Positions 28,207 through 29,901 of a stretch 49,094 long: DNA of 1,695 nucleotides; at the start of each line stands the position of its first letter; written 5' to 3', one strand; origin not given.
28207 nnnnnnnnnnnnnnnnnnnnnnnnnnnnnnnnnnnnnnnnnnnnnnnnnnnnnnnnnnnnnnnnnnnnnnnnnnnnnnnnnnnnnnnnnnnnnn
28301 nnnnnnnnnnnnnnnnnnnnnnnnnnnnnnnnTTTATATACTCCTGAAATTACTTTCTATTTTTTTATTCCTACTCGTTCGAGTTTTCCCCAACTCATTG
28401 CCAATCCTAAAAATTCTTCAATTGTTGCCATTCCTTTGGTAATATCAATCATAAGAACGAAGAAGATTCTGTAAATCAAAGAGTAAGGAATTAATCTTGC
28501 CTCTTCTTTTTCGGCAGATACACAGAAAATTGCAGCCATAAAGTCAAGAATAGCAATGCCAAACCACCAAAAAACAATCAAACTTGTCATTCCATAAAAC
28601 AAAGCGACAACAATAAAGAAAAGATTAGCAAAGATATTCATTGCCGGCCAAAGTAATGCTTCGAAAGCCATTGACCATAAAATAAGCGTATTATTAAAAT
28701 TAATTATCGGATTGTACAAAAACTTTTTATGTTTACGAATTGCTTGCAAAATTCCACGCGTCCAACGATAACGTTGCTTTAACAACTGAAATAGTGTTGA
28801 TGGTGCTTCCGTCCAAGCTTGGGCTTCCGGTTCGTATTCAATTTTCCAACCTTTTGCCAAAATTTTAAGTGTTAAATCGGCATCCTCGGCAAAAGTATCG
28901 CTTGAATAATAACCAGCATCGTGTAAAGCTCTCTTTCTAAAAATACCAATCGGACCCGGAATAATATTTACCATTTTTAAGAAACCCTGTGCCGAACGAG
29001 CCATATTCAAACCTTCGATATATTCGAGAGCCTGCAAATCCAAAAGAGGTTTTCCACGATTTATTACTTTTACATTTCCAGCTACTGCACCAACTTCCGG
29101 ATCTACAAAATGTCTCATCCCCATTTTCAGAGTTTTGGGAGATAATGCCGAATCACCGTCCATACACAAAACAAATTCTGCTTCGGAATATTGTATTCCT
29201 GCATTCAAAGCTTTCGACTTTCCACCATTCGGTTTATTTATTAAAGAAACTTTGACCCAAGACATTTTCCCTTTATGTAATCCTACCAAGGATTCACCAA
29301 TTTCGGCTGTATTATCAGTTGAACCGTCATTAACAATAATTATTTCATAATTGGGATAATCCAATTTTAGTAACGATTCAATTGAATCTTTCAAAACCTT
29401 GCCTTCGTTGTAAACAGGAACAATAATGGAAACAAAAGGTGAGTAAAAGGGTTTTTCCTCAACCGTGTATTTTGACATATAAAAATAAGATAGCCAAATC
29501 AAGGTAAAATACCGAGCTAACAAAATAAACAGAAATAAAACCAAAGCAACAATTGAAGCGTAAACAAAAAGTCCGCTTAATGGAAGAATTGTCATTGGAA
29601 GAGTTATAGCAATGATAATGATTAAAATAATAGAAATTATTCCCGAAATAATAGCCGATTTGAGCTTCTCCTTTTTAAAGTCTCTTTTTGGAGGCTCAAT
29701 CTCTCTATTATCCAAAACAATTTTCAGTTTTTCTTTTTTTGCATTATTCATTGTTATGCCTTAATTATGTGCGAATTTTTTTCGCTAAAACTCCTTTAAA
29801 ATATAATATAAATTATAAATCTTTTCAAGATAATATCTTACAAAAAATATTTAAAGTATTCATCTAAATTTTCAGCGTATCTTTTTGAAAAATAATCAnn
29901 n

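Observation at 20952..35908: Non-canonical synthase-dependent exopolysaccharide secretion locus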

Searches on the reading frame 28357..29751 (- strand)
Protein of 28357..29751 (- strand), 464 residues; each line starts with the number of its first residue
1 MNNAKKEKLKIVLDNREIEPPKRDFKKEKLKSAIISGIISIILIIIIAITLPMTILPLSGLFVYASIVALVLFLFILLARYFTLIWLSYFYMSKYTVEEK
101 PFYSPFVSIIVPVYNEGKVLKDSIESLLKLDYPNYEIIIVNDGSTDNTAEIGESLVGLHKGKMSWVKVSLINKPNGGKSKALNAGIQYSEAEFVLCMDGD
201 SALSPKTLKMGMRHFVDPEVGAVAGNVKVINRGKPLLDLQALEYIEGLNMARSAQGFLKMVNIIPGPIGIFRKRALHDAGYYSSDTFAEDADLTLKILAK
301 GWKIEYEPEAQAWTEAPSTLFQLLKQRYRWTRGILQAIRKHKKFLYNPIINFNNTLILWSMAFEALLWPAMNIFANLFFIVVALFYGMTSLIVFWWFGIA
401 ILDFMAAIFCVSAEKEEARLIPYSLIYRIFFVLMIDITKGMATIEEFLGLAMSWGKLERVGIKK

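Call 4: search_protein_families(library=pfam, proteins=[window:28357-29751:-], max_evalue=0.01)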
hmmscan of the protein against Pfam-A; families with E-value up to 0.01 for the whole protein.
window:28357-29751:- (464 aa): 6 families
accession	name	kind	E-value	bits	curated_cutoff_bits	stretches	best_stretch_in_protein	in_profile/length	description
PF00535.33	Glycos_transf_2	-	1.4e-32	113.4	23.3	1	108-265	1-154/168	Glycosyl transferase family 2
PF13641.12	Glyco_tranf_2_3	-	8.8e-30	104.9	27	1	107-333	3-230/230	Glycosyltransferase like family 2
PF13632.12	Glyco_trans_2_3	-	6e-26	91.9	27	1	193-400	1-189/198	Glycosyl transferase family group 2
PF13506.12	Glyco_transf_21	-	2.5e-10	40.5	21.7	1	178-332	18-174/174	Glycosyl transferase family 21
PF10111.15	Glyco_tranf_2_2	-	4.1e-07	30.2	27.3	1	108-208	1-99/276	Glycosyltransferase like family 2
PF03142.21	Chitin_synth_2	-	2.8e-05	23.4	27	1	185-280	196-293/527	Chitin synthase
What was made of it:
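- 28357..29751 (-): Membrane-embedded GT2 synthase with two N-terminal and at least three C-terminal TM helices and the DxD, ED and QxxRW motifs; no PilZ or other regulatory domain. Pfam GT2 families (call 4).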

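Call 6: search_protein_families(library=ncbifam, proteins=[window:28357-29751:-], max_evalue=0.01)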
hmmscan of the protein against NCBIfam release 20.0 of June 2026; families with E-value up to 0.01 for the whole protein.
window:28357-29751:- (464 aa): 28 families (the best 25 are shown)
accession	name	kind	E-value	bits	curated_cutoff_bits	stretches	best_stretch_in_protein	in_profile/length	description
TIGR03937.1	PgaC_IcaA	equivalog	4.4e-62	210.4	422.3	1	62-396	6-334/407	poly-beta-1,6-N-acetyl-D-glucosamine synthase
TIGR04242.1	nodulat_NodC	equivalog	8.4e-29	100.7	550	1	102-341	45-291/395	chitooligosaccharide synthase NodC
TIGR03111.1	glyc2_xrt_Gpos1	hypoth_equivalog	1.1e-28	100.2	363.95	1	91-419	36-377/439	TIGR03111 family XrtG-associated glycosyltransferase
TIGR03965.1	mycofact_glyco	equivalog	4.2e-25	88.6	280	1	105-356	74-322/467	mycofactocin biosynthesis glycosyltransferase MftF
TIGR03030.1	CelA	equivalog_domain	3.1e-21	75.1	699.1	2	268-406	311-443/714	UDP-forming cellulose synthase catalytic subunit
NF038299.1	EPS_HpsN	equivalog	3.1e-20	72.4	425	1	105-240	1-129/317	hormogonium polysaccharide biosynthesis glycosyltransferase HpsN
NF007482.0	PRK10073.1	equivalog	1.3e-18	67.1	423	1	105-209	6-104/334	glycosyltransferase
NF041875.1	EPS_EpsD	equivalog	1.3e-17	64.2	370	1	107-332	1-225/325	exopolysaccharide biosynthesis glycosyltransferase EpsD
NF053846.1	glyco_with_XrtP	equivalog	7.1e-17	61.2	520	2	72-235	10-180/440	XrtP-associated glycosyltransferase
NF008558.0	PRK11498.1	equivalog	1.8e-15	55.9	992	2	266-342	433-509/872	UDP-forming cellulose synthase catalytic subunit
TIGR04283.1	glyco_like_mftF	equivalog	3.2e-15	56.3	182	1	107-301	1-173/221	TIGR04283 family arsenosugar biosynthesis glycosyltransferase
NF050050.1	ProtGlycPglI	equivalog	2.7e-14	53.3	500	1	105-226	2-118/306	GalNAc(5)-diNAcBac-PP-undecaprenol beta-1,3-glucosyltransferase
NF047683.1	TeichurnBiosyTuaG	equivalog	2.9e-14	53.3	400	1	104-213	5-109/252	teichuronic acid biosynthesis protein TuaG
TIGR03469.1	HpnB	hypoth_equivalog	8.9e-14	51.3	379.25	1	68-214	7-159/386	hopene-associated glycosyltransferase HpnB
NF053739.1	GlytfEpsEBac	equivalog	1.1e-12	47.5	450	1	105-212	1-104/265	glycosyltransferase EpsE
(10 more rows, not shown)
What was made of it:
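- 28357..29751 (-): The best NCBIfam model is PgaC_IcaA at 4.4e-62 and 210 bits (cut-off 422), ahead of NodC at 101 bits and CelA at 75 bits (call 6).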

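Call 27: search_solved_structures(query=window:28357-29751:-, max_evalue=0.001, show_alignments=2)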
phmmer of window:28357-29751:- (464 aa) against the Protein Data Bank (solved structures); distinct sequences matched with E-value up to 0.001: 36.
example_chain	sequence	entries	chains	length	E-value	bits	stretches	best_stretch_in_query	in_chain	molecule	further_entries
6yv7_A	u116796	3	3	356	7.9e-18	67.9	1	86-322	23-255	Glycosyl transferase, family 2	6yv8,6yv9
6yv7_B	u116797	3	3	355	8.3e-18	67.9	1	86-322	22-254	Glycosyl transferase, family 2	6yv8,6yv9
5hea_A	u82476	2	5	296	6.6e-16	61.6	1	106-217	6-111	Putative glycosyltransferase (GalT1)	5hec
2z87_A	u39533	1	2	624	2.1e-14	56.6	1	88-215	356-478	Chondroitin synthase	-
2z86_A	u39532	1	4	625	2.1e-14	56.6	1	88-215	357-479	Chondroitin synthase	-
8smm_A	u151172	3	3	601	3.5e-14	55.9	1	176-409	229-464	Hyaluronan synthase 1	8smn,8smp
7sp7_A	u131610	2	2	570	8.6e-14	54.6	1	171-333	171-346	Hyaluronan synthase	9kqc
8snc_A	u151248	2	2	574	8.6e-14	54.6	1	171-333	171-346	Hyaluronan synthase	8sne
5tze_C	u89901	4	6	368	3.6e-13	52.6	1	108-219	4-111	Glycosyl transferase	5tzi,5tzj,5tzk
7sp6_A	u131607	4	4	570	3.9e-13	52.5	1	171-333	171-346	Hyaluronan synthase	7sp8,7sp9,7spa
8snd_A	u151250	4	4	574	4e-13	52.4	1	171-333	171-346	Hyaluronan synthase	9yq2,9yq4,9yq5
5tz8_A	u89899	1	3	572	7.8e-13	51.5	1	108-219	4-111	Glycosyl transferase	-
5ej1_A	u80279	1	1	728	1.7e-12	50.4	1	99-407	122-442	Putative cellulose synthase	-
4hg6_A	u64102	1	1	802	2.2e-12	50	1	99-407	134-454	Cellulose Synthase Subunit A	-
4p00_A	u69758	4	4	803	2.2e-12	50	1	99-407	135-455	Cellulose Synthase A subunit | Cellulose Synthase subunit A | Putative cellulose synthase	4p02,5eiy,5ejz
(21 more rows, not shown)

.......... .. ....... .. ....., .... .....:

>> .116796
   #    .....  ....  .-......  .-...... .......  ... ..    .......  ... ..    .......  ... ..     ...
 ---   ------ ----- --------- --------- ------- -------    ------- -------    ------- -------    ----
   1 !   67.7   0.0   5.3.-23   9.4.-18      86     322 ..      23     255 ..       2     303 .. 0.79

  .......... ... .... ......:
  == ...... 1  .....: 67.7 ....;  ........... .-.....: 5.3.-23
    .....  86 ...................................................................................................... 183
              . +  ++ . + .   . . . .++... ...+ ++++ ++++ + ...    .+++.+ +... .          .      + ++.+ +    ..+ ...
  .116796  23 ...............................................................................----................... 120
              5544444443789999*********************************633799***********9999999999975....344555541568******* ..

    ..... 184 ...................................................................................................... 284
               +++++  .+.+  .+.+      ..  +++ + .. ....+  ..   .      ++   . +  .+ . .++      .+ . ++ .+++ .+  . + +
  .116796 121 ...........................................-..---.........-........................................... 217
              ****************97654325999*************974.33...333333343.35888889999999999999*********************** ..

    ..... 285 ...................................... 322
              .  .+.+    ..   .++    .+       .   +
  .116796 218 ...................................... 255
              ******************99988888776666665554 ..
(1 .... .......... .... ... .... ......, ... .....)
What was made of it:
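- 28357..29751 (-): PDB matches include 6yv7, HAS and BcsA (call 27).
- On Synthase-dependent exopolysaccharide secretion systems (general class): Matches include PgaC_IcaA, HAS and BcsA (calls 6, 27).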
